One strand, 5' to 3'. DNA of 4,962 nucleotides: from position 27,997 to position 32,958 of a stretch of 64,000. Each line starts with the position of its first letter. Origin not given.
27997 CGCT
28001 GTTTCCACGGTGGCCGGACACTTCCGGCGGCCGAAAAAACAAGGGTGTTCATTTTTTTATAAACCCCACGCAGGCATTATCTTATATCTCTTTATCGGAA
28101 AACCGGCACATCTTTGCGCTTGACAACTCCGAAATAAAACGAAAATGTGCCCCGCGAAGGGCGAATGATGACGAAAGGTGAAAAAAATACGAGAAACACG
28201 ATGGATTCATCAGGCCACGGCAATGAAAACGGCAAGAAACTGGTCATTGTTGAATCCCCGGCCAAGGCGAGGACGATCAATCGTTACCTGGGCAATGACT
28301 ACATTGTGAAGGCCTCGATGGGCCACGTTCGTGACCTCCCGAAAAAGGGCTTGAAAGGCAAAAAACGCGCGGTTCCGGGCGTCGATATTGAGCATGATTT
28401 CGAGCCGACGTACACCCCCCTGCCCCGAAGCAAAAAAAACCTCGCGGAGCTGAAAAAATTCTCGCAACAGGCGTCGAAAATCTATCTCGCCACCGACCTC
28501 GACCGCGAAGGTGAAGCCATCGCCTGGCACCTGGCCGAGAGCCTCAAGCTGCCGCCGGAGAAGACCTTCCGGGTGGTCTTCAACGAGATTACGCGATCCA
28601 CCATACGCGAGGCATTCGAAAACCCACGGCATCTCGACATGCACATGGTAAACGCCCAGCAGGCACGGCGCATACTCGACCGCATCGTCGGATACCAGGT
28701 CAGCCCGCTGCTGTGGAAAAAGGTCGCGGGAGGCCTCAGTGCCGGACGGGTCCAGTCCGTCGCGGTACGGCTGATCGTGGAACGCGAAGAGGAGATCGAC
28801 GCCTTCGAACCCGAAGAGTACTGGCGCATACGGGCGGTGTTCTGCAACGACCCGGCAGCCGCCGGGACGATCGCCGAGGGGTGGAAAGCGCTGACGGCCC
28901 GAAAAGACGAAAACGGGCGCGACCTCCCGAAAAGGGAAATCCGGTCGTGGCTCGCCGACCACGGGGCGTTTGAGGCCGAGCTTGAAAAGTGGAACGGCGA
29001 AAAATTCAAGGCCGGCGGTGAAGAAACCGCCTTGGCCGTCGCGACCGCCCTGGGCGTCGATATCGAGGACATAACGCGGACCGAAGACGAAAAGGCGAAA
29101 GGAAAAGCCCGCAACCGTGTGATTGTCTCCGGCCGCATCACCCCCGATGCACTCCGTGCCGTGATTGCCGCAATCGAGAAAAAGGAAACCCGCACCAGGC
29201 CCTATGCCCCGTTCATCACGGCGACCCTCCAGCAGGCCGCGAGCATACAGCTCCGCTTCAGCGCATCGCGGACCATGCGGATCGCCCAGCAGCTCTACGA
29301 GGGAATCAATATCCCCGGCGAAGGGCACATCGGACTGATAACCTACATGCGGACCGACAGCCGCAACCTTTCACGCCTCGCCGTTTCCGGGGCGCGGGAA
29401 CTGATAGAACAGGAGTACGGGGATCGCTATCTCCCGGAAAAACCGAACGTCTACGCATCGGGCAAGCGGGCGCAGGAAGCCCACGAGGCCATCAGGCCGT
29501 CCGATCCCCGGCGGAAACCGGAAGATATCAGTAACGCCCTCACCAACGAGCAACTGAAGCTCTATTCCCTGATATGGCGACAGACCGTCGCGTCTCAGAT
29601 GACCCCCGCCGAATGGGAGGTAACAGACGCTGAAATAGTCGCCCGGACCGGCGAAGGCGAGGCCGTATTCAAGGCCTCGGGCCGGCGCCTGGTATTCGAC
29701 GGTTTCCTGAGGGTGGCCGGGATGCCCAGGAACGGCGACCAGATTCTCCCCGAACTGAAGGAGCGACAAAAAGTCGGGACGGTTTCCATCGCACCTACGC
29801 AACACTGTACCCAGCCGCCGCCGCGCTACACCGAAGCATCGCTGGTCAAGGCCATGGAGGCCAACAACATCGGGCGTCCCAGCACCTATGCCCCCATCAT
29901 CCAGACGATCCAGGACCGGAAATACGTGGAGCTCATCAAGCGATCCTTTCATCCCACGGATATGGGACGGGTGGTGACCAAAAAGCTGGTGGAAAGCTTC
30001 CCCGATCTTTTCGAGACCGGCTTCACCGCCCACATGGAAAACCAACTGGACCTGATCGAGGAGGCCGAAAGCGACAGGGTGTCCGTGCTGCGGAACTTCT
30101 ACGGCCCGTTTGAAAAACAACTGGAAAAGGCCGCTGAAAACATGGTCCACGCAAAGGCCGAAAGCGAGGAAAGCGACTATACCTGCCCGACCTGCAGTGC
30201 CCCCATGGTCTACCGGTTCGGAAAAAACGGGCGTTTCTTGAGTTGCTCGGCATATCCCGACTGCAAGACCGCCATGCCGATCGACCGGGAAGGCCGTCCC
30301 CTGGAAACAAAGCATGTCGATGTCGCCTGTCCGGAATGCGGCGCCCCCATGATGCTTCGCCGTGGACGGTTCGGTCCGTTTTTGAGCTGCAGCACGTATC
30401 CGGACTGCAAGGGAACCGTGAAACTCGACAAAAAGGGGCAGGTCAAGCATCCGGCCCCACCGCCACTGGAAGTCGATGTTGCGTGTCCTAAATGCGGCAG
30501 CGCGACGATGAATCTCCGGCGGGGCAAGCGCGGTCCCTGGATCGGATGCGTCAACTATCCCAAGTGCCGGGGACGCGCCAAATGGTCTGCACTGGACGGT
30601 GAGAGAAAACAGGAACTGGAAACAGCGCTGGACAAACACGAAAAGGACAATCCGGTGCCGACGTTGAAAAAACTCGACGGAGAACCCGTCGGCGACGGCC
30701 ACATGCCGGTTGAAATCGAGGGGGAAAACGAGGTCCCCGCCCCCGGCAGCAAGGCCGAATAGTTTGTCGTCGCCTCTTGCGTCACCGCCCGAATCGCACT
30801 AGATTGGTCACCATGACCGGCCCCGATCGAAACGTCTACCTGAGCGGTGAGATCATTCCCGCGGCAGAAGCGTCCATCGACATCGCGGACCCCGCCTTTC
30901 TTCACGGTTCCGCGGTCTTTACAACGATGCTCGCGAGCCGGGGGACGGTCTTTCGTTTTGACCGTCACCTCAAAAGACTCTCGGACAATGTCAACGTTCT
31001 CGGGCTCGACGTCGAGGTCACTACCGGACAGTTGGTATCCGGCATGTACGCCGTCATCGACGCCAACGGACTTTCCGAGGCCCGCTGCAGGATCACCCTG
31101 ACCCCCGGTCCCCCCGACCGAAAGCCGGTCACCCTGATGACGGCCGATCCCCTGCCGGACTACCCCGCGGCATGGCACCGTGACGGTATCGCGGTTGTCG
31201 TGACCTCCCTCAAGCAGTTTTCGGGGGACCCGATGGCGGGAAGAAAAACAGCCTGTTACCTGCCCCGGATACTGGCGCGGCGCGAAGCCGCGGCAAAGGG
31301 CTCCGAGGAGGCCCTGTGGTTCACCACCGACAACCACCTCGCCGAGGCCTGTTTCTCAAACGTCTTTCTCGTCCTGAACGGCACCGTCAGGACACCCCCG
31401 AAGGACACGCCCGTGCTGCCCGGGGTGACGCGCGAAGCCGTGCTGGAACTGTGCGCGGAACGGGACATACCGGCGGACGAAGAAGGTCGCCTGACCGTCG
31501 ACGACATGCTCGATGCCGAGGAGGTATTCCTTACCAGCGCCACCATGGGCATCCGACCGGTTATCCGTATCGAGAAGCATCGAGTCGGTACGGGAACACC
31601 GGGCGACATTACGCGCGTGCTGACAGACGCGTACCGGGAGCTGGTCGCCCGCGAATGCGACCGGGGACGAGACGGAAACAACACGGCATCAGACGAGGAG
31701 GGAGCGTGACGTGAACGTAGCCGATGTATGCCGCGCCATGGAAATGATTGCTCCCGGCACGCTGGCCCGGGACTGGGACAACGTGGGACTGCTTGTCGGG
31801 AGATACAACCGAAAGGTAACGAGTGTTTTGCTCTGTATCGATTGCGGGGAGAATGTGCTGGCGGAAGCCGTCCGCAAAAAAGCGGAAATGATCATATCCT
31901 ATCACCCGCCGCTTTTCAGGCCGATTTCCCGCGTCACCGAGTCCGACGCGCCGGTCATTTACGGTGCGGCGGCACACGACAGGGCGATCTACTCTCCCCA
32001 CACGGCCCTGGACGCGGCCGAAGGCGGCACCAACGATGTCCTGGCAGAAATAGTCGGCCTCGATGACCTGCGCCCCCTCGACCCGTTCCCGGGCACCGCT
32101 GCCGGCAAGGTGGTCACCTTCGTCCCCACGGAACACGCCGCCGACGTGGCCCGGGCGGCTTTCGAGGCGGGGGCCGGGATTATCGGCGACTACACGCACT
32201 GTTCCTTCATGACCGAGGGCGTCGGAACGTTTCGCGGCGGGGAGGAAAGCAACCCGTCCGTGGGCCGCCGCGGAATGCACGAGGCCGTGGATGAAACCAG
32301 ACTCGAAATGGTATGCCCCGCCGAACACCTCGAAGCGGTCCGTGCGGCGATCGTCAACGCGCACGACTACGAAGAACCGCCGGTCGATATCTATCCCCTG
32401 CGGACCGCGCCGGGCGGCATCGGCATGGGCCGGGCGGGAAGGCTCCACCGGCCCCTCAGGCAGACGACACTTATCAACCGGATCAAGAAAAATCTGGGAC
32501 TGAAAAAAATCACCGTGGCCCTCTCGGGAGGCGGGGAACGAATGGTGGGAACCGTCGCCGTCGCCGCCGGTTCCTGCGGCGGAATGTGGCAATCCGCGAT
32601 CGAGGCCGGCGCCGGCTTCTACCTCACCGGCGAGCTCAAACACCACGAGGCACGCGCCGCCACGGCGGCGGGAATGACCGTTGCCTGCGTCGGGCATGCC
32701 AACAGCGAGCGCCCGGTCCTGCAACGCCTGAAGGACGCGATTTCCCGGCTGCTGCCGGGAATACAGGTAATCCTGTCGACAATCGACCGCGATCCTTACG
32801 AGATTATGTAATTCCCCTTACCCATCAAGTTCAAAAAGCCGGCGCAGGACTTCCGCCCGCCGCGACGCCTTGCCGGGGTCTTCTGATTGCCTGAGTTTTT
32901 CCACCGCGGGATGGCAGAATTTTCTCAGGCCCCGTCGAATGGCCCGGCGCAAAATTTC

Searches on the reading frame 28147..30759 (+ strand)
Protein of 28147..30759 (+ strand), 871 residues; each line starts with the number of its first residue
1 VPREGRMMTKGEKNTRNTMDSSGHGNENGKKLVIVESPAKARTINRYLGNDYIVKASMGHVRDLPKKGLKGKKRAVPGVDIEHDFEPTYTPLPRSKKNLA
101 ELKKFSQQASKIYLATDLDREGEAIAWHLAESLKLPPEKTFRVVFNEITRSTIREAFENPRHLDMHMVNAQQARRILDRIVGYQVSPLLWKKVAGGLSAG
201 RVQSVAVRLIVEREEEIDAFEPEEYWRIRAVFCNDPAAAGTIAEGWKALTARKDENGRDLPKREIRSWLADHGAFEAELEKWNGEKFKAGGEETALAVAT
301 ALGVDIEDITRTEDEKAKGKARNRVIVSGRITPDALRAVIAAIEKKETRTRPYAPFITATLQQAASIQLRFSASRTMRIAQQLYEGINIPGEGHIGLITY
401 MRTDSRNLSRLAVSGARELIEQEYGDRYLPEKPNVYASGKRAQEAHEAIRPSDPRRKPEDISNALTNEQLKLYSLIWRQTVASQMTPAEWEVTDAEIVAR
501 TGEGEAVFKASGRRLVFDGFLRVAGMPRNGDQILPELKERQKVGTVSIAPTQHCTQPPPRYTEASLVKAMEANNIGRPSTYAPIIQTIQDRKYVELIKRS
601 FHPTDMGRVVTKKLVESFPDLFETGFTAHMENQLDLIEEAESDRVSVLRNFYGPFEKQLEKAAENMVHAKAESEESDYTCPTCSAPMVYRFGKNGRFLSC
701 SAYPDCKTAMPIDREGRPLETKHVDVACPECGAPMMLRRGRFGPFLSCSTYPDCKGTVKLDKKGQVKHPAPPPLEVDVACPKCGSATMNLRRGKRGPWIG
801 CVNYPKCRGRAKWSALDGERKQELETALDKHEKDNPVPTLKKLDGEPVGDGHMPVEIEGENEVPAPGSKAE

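Call 38: search_protein_families(library=pfam, proteins=[window:28147-30759:+], max_evalue=0.001)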
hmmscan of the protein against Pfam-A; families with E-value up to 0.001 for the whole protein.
window:28147-30759:+ (871 aa): 7 families
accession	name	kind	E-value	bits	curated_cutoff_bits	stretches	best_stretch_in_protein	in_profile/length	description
PF01131.25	Topoisom_bac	-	6.9e-115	384.8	35.1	1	163-648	2-410/411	DNA topoisomerase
PF01396.24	Zn_ribbon_Top1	-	4.8e-39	132.3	32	3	726-762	2-38/39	Topoisomerase DNA binding C4 zinc finger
PF01751.28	Toprim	-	1.6e-22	79.9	23.1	1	31-148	1-96/96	Toprim domain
PF03811.18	Zn_ribbon_InsA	-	2.3e-06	27.6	26.1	0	679-695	7-23/35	InsA N-terminal domain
PF25164.1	CoiA_N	-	6.3e-05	22.8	26.3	0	670-693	10-33/50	Competence protein CoiA, N-terminal domain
PF13824.12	zf-Mss51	-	0.00028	21.5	27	0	721-736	10-25/55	Zinc-finger of mitochondrial splicing suppressor 51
PF24029.1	DUF7340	-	0.00051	20.2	27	0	774-799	3-27/62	Domain of unknown function (DUF7340)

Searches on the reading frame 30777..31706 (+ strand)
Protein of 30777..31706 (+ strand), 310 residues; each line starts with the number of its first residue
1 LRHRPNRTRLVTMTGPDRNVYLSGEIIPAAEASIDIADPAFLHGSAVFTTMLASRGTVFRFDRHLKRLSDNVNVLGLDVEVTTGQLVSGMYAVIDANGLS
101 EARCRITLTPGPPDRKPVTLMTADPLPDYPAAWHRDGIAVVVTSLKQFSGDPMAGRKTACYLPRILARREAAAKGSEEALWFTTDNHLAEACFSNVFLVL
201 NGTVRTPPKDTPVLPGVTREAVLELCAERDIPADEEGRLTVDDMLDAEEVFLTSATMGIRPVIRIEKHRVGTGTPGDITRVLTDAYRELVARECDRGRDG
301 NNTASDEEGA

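Call 42: search_protein_families(library=pfam, proteins=[window:30777-31706:+], max_evalue=0.0001)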
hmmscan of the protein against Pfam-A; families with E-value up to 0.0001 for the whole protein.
window:30777-31706:+ (310 aa): 1 family
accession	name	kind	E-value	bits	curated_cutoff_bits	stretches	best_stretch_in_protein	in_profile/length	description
PF01063.24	Aminotran_4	-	6.7e-52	177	28.5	1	47-265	2-223/223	Amino-transferase class IV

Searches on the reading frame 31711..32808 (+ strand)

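Call 42: search_protein_families(library=pfam, proteins=[window:31711-32808:+], max_evalue=0.0001)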
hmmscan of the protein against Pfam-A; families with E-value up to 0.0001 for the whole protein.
window:31711-32808:+ (366 aa): 1 family
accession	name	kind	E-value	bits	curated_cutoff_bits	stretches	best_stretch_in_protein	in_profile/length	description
PF01784.24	DUF34_NIF3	-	1.9e-66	224.8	23.4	1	1-362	1-256/256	Duf34/NIF3 (NGG1p interacting factor 3)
